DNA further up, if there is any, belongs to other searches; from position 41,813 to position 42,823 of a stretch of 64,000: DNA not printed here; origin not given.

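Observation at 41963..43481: KaiC-like ATPase occupies the position of the missing 5' half of ktrB, leaving a half-size KtrB in front of ktrA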

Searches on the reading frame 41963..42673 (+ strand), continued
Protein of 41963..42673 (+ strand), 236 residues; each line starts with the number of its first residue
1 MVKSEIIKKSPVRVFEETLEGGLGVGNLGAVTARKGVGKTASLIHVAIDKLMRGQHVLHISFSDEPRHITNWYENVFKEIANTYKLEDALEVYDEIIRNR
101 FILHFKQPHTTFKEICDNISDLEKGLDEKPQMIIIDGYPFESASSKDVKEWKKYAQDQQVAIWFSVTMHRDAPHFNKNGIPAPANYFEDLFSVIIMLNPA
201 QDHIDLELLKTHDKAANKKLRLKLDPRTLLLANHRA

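Call 46: fold_search(model_id=the predicted structure, library=pdb)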
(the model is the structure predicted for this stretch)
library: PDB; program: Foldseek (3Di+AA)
matches with E <= 10: 1895; with E <= 0.001: 721
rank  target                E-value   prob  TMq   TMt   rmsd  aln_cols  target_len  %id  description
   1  9svx_C                9.0e-12  1.00  0.64  0.48   5.4       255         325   15  XRCC3-RAD51C-RAD51D-XRCC2 (XRCC3 complex) capping a RAD51 filament on single stranded DNA (released 2025-11-26)
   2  9q2a_A                6.9e-11  1.00  0.63  0.46   5.3       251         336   14  BCDX2-CX3-RAD51-RAD51-ssDNA supercomplex (released 2026-03-04)
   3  9svy_C                8.9e-11  1.00  0.62  0.47   6.0       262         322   14  XRCC3-RAD51C-RAD51D-XRCC2 (XRCC3 complex) capping a RAD51 filament on partially duplex DNA (released 2025-11-12)
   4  9omy_C                8.9e-11  1.00  0.61  0.58   5.4       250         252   15  Cryo-EM structure of an octameric RAD51-XRCC3-RAD51C (RAD51-X3C) complex (released 2026-04-01)
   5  9q2a_D                1.1e-10  1.00  0.67  0.54   4.3       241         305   15  BCDX2-CX3-RAD51-RAD51-ssDNA supercomplex (released 2026-03-04)
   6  9q2a_B                1.2e-10  1.00  0.65  0.49   4.9       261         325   14  BCDX2-CX3-RAD51-RAD51-ssDNA supercomplex (released 2026-03-04)
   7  9sw0_C                1.3e-10  1.00  0.64  0.49   6.1       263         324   16  XRCC3-RAD51C-RAD51D-XRCC2 (XRCC3 complex) capping a RAD51 filament on a D-loop intermediate (released 2025-11-12)
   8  8gbj_C                1.4e-10  1.00  0.61  0.48   5.2       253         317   14  Cryo-EM structure of a human BCDX2/ssDNA complex (released 2023-06-21)
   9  2q6t_C                3.9e-10  1.00  0.65  0.40   4.6       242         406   16  Crystal structure of the Thermus aquaticus DnaB monomer (released 2007-07-24)
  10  8faz_D                4.2e-10  1.00  0.65  0.52   4.6       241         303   16  Cryo-EM structure of the human BCDX2 complex (released 2023-06-21)
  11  8ouy_C                4.2e-10  1.00  0.65  0.51   4.5       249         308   15  Human RAD51B-RAD51C-RAD51D-XRCC2 (BCDX2) complex, 3.4 A resolution (released 2023-06-21)
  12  9q23_C                4.4e-10  1.00  0.61  0.47   6.0       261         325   15  DX2-CX3-RAD51 structure in the intermediate state (released 2026-03-04)
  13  8ouy_B                4.7e-10  1.00  0.55  0.43   5.9       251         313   15  Human RAD51B-RAD51C-RAD51D-XRCC2 (BCDX2) complex, 3.4 A resolution (released 2023-06-21)
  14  2r6a_A                5.3e-10  1.00  0.70  0.41   5.4       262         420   15  Crystal Form BH1 (released 2007-11-06)
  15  6r3p_B                6.0e-10  1.00  0.65  0.62   6.0       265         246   12  Crystal structure of human DMC1 ATPase domain (released 2019-04-03)
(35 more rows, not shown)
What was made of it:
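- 41963..42673 (+): Intact 236-aa stand-alone RecA-superfamily P-loop ATPase (KaiC/DnaB/RadA/Rad51-like; Walker A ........, Walker B IIIDG). It is in its ancestral position and is unrelated to Ktr. Foldseek matches Rad51 paralogs, DnaB, gp41, Twinkle, RadA and KaiC-CI at TM 0.61-0.74 (call 46).
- On KaiC family (Pfam PF06745): KaiC-CI matches at TM 0.66-0.69, but Rad51 paralogs, DnaB, gp41, Twinkle and RadA score the same or better (call 46).
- Closest known: RecA-superfamily single-domain ATPases. Same: The 236-aa protein has a RecA fold (Foldseek TM 0.61-0.74; call 46).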

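Call 53: find_encoding_contigs(protein=P0238, flank=5000, max_places=1)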
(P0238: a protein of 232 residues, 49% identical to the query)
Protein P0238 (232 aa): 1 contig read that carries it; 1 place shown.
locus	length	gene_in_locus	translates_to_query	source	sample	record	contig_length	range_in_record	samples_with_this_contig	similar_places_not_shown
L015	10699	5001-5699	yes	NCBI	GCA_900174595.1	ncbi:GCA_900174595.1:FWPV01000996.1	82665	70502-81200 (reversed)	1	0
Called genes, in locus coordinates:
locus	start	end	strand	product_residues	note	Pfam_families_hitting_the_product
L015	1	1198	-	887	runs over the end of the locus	?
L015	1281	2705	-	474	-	PF01938:TRAM, PF13847:Methyltransf_31 (faint), PF05958:tRNA_U5-meth_tr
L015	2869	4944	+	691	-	PF00009:GTP_EFTU, PF03144:GTP_EFTU_D2, PF22042:EF-G_D2, PF14492:EFG_III, PF16658:RF3_C, PF03764:EFG_IV, PF00679:EFG_C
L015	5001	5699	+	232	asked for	PF13481:AAA_25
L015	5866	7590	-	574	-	PF00749:tRNA-synt_1c, PF03950:tRNA-synt_1c_C, PF20974:tRNA-synt_1c_C2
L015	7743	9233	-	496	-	PF00749:tRNA-synt_1c, PF19269:Anticodon_2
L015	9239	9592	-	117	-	-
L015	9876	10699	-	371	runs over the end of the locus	PF12826:HHH_2 (weak), PF14520:HHH_5, PF02481:DNA_processg_A, PF17782:WHD_DprA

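Call 54: find_encoding_contigs(protein=P0222, flank=5000, max_places=1)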
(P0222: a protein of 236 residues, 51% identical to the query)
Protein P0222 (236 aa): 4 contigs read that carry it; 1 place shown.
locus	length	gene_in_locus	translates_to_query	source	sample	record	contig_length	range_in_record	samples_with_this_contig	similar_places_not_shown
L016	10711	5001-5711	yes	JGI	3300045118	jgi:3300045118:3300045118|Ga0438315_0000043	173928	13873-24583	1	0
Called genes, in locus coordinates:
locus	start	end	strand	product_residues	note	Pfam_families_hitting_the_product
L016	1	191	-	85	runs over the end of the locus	-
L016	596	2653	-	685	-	PF22745:Nlig-Ia, PF01653:DNA_ligase_aden, PF03120:OB_DNA_ligase, PF03119:DNA_ligase_ZBD (weak), PF14520:HHH_5 (weak), PF00633:HHH (faint), PF12826:HHH_2, PF00533:BRCT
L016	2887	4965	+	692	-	PF00009:GTP_EFTU, PF03144:GTP_EFTU_D2, PF22042:EF-G_D2, PF14492:EFG_III, PF16658:RF3_C (faint), PF03764:EFG_IV, PF00679:EFG_C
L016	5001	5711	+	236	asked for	PF13481:AAA_25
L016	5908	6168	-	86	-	-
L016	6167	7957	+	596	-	PF02543:Carbam_trans_N, PF16861:Carbam_trans_C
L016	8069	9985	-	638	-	PF00072:Response_reg, PF00989:PAS, PF08448:PAS_4, PF13426:PAS_9, PF00512:HisKA, PF02518:HATPase_c, PF00072:Response_reg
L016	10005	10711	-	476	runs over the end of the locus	PF17152:CHASE8, PF00672:HAMP, PF07568:HisKA_2, PF13581:HATPase_c_2 (weak), PF02518:HATPase_c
